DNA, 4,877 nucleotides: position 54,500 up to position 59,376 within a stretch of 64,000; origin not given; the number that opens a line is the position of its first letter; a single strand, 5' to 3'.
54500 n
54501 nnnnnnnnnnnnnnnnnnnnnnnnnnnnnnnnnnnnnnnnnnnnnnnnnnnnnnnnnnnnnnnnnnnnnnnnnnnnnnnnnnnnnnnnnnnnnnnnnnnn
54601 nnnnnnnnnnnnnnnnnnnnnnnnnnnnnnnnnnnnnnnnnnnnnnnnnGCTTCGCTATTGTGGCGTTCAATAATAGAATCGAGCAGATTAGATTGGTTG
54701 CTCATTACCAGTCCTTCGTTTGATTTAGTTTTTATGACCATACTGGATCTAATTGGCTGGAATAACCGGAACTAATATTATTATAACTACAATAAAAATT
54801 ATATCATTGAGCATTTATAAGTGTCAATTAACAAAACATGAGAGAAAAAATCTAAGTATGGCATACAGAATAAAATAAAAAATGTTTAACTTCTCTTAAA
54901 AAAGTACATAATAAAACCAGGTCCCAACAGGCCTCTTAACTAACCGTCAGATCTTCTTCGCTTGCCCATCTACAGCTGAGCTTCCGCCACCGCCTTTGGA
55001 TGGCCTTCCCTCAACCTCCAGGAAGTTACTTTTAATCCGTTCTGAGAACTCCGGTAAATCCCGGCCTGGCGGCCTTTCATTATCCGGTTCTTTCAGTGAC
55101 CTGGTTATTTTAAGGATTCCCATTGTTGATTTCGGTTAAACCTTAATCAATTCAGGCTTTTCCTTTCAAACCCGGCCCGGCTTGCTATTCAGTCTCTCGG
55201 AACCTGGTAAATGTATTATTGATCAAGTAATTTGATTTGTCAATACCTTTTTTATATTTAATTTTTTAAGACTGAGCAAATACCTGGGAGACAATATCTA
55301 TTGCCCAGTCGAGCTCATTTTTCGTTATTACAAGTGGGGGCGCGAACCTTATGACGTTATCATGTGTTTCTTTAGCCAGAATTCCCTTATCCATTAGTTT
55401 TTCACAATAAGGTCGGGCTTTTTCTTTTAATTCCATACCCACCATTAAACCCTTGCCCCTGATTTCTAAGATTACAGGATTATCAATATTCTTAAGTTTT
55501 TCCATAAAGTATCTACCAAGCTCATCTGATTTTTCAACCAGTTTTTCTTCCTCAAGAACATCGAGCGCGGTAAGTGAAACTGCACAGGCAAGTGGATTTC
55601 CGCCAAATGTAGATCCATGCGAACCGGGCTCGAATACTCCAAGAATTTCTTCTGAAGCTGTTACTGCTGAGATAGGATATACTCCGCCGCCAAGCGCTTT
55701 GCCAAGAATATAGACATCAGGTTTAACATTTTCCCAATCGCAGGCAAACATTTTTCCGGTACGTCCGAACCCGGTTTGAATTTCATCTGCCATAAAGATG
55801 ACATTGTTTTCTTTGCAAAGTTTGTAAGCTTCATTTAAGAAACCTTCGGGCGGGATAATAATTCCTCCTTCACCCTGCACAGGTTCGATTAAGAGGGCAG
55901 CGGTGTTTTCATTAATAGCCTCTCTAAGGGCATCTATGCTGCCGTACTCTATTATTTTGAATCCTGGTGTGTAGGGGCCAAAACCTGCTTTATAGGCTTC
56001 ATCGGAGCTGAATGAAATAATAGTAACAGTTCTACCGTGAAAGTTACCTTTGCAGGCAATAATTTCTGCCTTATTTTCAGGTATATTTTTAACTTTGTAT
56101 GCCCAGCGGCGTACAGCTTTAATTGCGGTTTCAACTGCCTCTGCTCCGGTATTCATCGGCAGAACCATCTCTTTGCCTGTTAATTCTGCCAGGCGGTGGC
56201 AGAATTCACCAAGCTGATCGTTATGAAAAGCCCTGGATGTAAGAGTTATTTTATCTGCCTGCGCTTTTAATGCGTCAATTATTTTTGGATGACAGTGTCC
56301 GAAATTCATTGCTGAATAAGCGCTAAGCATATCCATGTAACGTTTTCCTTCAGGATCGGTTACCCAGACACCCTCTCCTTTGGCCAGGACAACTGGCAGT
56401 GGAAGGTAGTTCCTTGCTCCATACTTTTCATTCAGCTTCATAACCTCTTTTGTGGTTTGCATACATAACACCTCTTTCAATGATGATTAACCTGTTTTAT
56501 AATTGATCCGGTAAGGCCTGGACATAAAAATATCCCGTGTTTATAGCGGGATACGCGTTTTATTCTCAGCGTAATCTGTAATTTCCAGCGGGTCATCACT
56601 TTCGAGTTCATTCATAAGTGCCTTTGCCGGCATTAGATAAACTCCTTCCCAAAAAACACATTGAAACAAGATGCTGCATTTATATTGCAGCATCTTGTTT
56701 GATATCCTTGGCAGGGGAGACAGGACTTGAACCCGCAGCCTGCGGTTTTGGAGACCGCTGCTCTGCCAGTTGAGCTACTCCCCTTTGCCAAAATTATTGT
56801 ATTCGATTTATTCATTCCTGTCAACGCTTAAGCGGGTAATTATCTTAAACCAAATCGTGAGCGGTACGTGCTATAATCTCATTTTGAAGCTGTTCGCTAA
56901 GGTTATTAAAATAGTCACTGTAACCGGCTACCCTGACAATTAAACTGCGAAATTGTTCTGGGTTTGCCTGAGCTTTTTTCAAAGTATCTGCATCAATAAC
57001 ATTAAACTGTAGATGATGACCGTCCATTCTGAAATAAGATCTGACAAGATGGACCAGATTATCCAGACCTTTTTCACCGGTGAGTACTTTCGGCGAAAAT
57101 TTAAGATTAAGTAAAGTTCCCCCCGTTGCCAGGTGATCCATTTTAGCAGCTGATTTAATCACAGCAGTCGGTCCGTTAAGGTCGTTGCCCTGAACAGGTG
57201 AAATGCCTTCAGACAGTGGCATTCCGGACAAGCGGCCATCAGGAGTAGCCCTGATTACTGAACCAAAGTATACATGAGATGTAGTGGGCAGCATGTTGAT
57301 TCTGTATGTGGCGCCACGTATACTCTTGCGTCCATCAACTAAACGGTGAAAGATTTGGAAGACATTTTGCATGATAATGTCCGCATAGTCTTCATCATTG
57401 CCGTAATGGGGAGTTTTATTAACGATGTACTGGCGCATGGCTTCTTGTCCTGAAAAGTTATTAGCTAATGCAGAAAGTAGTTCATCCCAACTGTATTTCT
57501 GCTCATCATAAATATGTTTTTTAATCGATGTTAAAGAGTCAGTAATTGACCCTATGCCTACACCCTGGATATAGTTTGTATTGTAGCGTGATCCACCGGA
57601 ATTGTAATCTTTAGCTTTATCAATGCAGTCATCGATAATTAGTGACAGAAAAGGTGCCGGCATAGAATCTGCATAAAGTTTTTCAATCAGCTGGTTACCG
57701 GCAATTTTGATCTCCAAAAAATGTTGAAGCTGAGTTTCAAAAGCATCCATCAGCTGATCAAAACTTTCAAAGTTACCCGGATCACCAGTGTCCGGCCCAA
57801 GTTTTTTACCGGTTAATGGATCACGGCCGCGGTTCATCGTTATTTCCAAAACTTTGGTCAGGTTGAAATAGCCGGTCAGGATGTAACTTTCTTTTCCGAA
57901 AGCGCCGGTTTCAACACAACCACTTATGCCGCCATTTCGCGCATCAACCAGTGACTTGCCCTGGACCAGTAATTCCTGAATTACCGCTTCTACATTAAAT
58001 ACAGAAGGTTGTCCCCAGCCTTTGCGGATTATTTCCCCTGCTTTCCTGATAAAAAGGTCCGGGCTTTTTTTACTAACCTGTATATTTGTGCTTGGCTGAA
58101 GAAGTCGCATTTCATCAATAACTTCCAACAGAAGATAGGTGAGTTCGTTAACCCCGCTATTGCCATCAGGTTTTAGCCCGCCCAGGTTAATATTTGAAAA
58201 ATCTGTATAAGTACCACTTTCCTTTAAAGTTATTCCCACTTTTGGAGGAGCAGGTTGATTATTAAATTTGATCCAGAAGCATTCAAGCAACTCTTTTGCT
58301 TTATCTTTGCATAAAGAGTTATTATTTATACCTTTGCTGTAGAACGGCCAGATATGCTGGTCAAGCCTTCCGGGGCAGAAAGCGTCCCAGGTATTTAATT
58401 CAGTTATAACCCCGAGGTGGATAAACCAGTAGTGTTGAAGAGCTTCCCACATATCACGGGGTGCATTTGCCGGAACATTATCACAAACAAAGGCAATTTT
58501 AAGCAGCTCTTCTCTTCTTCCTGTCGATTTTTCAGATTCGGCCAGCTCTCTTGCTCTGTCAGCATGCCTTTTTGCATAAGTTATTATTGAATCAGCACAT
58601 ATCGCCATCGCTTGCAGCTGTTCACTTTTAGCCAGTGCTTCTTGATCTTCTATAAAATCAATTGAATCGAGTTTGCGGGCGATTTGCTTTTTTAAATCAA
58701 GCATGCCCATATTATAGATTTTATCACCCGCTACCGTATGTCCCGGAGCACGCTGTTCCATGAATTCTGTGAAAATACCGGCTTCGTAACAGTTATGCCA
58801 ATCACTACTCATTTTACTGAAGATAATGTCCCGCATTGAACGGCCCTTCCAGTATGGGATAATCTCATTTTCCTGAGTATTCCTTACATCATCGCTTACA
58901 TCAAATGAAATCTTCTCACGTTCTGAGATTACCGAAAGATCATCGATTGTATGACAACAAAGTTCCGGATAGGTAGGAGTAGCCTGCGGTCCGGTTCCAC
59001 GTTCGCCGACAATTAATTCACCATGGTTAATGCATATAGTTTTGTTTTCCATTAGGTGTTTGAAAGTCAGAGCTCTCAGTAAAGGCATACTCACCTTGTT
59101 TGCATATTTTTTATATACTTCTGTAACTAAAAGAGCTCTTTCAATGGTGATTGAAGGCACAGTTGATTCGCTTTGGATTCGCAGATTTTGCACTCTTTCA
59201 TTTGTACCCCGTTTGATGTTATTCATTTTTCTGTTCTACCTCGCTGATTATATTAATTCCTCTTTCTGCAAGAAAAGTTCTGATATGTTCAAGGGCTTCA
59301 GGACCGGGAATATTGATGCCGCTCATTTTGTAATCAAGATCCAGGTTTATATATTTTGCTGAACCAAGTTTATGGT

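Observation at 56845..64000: Two divergently transcribed glycyl-radical enzyme/activase pairs next to a proline-racemase-family gene whose second catalytic Cys is Thr: a candidate anaerobic hydroxyproline locus.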

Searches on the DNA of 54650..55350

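Call 70: search_rna_families(source=window, start=54650, end=55350, threshold=evalue, max_evalue=1)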
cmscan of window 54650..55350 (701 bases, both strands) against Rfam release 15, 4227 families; matches with E-value up to 1: 0.
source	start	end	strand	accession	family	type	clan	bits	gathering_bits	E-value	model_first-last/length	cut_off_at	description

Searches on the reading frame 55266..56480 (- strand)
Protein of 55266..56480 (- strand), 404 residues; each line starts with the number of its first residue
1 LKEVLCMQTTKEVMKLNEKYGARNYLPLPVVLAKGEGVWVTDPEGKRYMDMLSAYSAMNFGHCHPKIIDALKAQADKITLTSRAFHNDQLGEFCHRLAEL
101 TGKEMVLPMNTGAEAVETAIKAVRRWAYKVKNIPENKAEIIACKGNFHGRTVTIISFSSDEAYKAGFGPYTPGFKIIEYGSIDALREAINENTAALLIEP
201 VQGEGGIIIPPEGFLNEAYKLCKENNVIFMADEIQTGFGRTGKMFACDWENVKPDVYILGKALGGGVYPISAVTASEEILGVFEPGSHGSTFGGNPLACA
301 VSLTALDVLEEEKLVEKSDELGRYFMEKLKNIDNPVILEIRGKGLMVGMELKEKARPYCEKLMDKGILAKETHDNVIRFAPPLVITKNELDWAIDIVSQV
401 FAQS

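Call 6: search_protein_families(library=ncbifam, proteins=[window:55266-56480:-])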
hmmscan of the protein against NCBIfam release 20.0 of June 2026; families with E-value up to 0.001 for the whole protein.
window:55266-56480:- (404 aa): 70 families (the best 25 are shown)
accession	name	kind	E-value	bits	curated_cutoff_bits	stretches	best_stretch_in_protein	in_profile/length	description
NF003145.0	PRK04073.1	equivalog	5.9e-213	706.6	656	1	7-401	1-395/396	ornithine--oxo-acid transaminase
TIGR01885.1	Orn_aminotrans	equivalog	4.2e-169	562.5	378.4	1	10-401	1-401/402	ornithine--oxo-acid transaminase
TIGR00707.1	argD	subfamily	1.4e-119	399.4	410.05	1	23-401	4-380/381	acetylornithine/succinylornithine family transaminase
NF002325.0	PRK01278.1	subfamily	2e-113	379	372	1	24-402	9-387/395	acetylornithine transaminase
NF002874.0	PRK03244.1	equivalog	1.9e-104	349.6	457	1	11-402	8-393/399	acetylornithine transaminase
NF002797.0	PRK02936.1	equivalog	3.2e-99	332.3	496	1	24-403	7-379/385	acetylornithine transaminase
NF042418.1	LysJ_Th_th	equivalog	2.3e-97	326.3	700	1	18-401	8-385/386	[LysW]-aminoadipate semialdehyde transaminase LysJ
NF003468.0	PRK05093.1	subfamily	4.9e-97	325.2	522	1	22-400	17-398/405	acetylornithine/succinyldiaminopimelate transaminase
NF004426.0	PRK05769.1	equivalog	2.2e-94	316.7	552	2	191-402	220-438/441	acetyl ornithine aminotransferase family protein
TIGR03246.1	arg_catab_astC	subfamily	1.2e-91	307.6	609.95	1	22-395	11-387/397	acetylornithine/succinylornithine family transaminase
NF005993.0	PRK08117.1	subfamily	1.4e-89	300.7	574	2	190-403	205-429/433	aspartate aminotransferase family protein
NF008570.0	PRK11522.1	equivalog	6.3e-88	295.4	612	1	38-402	79-455/464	putrescine aminotransferase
NF053554.1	prodigi_MAP_PigE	equivalog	2.9e-87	293.9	850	1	31-355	403-731/837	prodigiosin MAP biosynthesis aminotransferase PigE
NF002985.0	PRK03715.1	equivalog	6.7e-85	285.1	568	1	30-402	20-392/395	acetylornithine transaminase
NF009047.0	PRK12381.1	subfamily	2.7e-84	283.3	630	1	23-398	16-394/406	bifunctional succinylornithine transaminase/acetylornithine transaminase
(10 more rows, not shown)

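Call 7: search_protein_families(library=pfam, proteins=[window:55266-56480:-])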
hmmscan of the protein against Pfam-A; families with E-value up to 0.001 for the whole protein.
window:55266-56480:- (404 aa): 2 families
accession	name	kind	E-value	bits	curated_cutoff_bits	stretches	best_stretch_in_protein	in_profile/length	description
PF00202.27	Aminotran_3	-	1.4e-137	459.2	30.5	1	20-400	1-402/403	Aminotransferase class-III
PF00155.27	Aminotran_1_2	-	0.00017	21.3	19.7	1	182-383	130-337/361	Aminotransferase class I and II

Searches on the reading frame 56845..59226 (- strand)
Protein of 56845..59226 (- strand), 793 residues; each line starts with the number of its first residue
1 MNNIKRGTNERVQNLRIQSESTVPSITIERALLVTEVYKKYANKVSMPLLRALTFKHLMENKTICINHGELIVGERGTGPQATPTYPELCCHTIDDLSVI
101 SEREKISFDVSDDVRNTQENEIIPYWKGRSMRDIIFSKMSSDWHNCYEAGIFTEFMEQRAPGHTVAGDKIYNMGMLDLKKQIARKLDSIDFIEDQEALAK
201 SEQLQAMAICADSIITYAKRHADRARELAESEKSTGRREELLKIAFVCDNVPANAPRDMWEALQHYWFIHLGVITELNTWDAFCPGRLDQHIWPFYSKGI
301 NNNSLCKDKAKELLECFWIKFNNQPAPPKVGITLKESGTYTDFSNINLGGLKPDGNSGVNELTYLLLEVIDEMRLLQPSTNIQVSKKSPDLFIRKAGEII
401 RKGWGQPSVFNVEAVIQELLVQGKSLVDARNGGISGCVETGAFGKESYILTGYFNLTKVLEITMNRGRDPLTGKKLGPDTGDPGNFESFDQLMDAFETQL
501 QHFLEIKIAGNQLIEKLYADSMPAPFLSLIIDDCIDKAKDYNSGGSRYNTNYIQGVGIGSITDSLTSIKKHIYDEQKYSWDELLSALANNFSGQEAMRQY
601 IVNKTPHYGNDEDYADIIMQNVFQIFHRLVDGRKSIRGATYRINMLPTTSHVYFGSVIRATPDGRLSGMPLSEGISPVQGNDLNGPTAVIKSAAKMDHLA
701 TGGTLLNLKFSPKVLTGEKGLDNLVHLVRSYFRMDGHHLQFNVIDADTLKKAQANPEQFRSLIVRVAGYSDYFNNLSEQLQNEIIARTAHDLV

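Call 6: search_protein_families(library=ncbifam, proteins=[window:56845-59226:-])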
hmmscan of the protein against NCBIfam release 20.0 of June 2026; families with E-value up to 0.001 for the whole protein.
window:56845-59226:- (793 aa): 12 families
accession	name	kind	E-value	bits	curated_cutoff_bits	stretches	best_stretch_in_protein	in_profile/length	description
NF043068.1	glycl_HYPD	equivalog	0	1347.2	1100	1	9-790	1-782/784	trans-4-hydroxy-L-proline dehydratase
TIGR01774.1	PFL2-3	subfamily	1.3e-195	652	678.2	1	10-792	4-786/786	formate C-acetyltransferase/glycerol dehydratase family glycyl radical enzyme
NF048011.1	SfplDhtHpsGDes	equivalog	5.7e-171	570.7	1000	1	3-791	17-820/821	(2S)-3-sulfopropanediol dehydratase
NF048009.1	SfplDhtHpfGKleb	equivalog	1.7e-154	516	1000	1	11-789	27-821/824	(2S)-3-sulfopropanediol dehydratase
TIGR04394.1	choline_CutC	equivalog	6.9e-150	501.1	1050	1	10-789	3-785/789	choline trimethylamine-lyase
NF007437.0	PRK09983.1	equivalog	1.3e-149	499.7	1109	1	9-792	2-765/765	formate C-acetyltransferase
NF033718.1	indole_decarb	equivalog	3.5e-124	415.9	1100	1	28-790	51-866/868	indoleacetate decarboxylase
NF033715.1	glycyl_HPDL_Lrg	equivalog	3.2e-100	336.3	1150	2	204-596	272-683/901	4-hydroxyphenylacetate decarboxylase large subunit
TIGR01255.1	pyr_form_ly_1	equivalog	2.5e-33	115.5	994.2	1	259-791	236-742/744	formate C-acetyltransferase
NF038360.1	rad_fix_GrcA3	exception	5.9e-20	71.1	158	1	718-791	3-76/78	autonomous glycyl radical cofactor GrcA3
TIGR04365.1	spare_glycyl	equivalog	1.4e-10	41.5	170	1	735-789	68-122/126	autonomous glycyl radical cofactor GrcA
NF008341.1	PRK11127.1-1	equivalog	3.4e-10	39.8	145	1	737-791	24-78/80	autonomous glycyl radical cofactor GrcA2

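Call 7: search_protein_families(library=pfam, proteins=[window:56845-59226:-])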
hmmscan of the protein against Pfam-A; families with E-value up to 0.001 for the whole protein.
window:56845-59226:- (793 aa): 2 families
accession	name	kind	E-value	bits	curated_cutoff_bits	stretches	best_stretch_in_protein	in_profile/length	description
PF02901.20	PFL-like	-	2.6e-224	747.1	24.3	1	10-655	3-647/647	Pyruvate formate lyase-like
PF01228.26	Gly_radical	-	2.1e-36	125.1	22.2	1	672-774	2-106/106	Glycine radical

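Call 15: search_solved_structures(query=window:56845-59226:-, max_evalue=1e-30)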
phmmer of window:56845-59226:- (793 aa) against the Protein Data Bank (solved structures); distinct sequences matched with E-value up to 1e-30: 31.
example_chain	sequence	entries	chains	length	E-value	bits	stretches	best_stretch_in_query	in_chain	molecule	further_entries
6vxc_A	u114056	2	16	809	0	1112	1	3-789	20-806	Trans-4-hydroxy-L-proline dehydratase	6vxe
1r8w_A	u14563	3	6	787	1.5e-160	539.1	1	9-790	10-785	glycerol dehydratase | B12-independent glycerol dehydratase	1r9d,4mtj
9f3w_A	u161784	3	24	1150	8.1e-143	480.5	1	5-789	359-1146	Choline trimethylamine-lyase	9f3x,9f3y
5i2a_A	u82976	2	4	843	4.4e-140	471.4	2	9-592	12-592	Diol-dehydratase | Diol dehydratase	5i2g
9rco_A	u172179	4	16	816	5.3e-137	461.3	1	11-789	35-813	Glycyl radical protein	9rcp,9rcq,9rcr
8id1_A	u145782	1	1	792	5.7e-133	447.9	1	10-790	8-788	Formate C-acetyltransferase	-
8iof_A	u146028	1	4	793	4.9e-132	444.8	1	10-789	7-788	Benzylsuccinate synthase alpha subunit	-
5a0u_A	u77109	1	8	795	1.6e-128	433.3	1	5-789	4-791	CHOLINE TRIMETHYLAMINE LYASE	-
5a0z_A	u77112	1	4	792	2.9e-128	432.4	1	7-789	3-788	CHOLINE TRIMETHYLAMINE LYASE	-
6lon_B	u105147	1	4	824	3.1e-128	432.3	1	4-790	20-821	PFL2/glycerol dehydratase family glycyl radical enzyme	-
5ymr_B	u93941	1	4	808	5.1e-128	431.6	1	5-792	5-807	Formate acetyltransferase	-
8yjo_A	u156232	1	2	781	1e-126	427.3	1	7-792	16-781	Probable dehydratase PflD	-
5fay_A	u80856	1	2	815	2.1e-124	419.6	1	15-789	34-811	Choline trimethylamine-lyase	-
9ht9_A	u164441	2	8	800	3.2e-124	419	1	11-789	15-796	Choline trimethylamine-lyase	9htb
9r0v_A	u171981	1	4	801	3.8e-124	418.7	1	15-789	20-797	Choline trimethylamine-lyase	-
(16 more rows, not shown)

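Call 41: search_solved_structures(query=window:56845-59226:-, max_evalue=1e-250, show_alignments=1)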
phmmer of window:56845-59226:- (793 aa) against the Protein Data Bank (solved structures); distinct sequences matched with E-value up to 1e-250: 1.
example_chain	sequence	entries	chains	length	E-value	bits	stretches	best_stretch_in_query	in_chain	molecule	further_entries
6vxc_A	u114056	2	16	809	0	1112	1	3-789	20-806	Trans-4-hydroxy-L-proline dehydratase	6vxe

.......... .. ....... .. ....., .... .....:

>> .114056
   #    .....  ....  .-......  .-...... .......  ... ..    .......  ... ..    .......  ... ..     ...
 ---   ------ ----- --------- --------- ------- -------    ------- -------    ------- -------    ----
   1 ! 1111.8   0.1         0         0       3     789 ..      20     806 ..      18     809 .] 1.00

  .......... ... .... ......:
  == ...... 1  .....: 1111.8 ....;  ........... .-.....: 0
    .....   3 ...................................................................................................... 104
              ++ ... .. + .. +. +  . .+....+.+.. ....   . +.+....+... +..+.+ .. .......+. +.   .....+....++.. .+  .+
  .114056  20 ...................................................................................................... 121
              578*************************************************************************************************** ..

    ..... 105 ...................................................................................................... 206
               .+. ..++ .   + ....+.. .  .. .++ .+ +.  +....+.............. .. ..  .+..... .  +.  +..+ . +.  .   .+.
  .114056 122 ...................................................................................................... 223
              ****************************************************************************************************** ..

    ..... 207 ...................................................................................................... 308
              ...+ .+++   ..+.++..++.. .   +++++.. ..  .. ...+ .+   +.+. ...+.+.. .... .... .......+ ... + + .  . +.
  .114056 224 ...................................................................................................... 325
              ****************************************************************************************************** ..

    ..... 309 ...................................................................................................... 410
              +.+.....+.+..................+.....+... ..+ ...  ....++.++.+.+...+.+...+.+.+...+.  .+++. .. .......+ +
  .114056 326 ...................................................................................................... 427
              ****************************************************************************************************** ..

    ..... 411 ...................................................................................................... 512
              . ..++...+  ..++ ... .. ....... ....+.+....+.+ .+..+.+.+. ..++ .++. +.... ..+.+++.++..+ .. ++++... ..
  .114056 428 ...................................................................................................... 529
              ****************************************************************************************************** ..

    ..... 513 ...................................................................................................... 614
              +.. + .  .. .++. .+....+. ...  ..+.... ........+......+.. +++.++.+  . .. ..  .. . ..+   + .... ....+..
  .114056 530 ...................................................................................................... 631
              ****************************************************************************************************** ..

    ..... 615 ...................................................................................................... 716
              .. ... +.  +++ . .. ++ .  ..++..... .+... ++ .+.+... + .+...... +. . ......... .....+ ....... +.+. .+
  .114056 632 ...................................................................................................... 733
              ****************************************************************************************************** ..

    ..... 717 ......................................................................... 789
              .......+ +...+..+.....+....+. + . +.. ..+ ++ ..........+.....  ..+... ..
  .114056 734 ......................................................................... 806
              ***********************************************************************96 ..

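Call 75: list_cluster_members(proteins=[P0001, window:56845-59223:-, L001:6889-7908:-])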
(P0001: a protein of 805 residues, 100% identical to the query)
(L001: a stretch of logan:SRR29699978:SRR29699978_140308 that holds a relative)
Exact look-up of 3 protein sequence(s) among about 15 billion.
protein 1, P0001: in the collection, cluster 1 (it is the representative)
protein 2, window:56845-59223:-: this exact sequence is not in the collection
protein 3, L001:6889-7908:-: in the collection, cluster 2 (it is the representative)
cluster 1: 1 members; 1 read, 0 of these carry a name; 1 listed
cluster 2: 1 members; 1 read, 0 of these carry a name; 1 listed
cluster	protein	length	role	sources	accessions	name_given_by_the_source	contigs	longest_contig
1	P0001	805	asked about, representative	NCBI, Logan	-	-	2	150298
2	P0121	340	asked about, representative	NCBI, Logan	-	-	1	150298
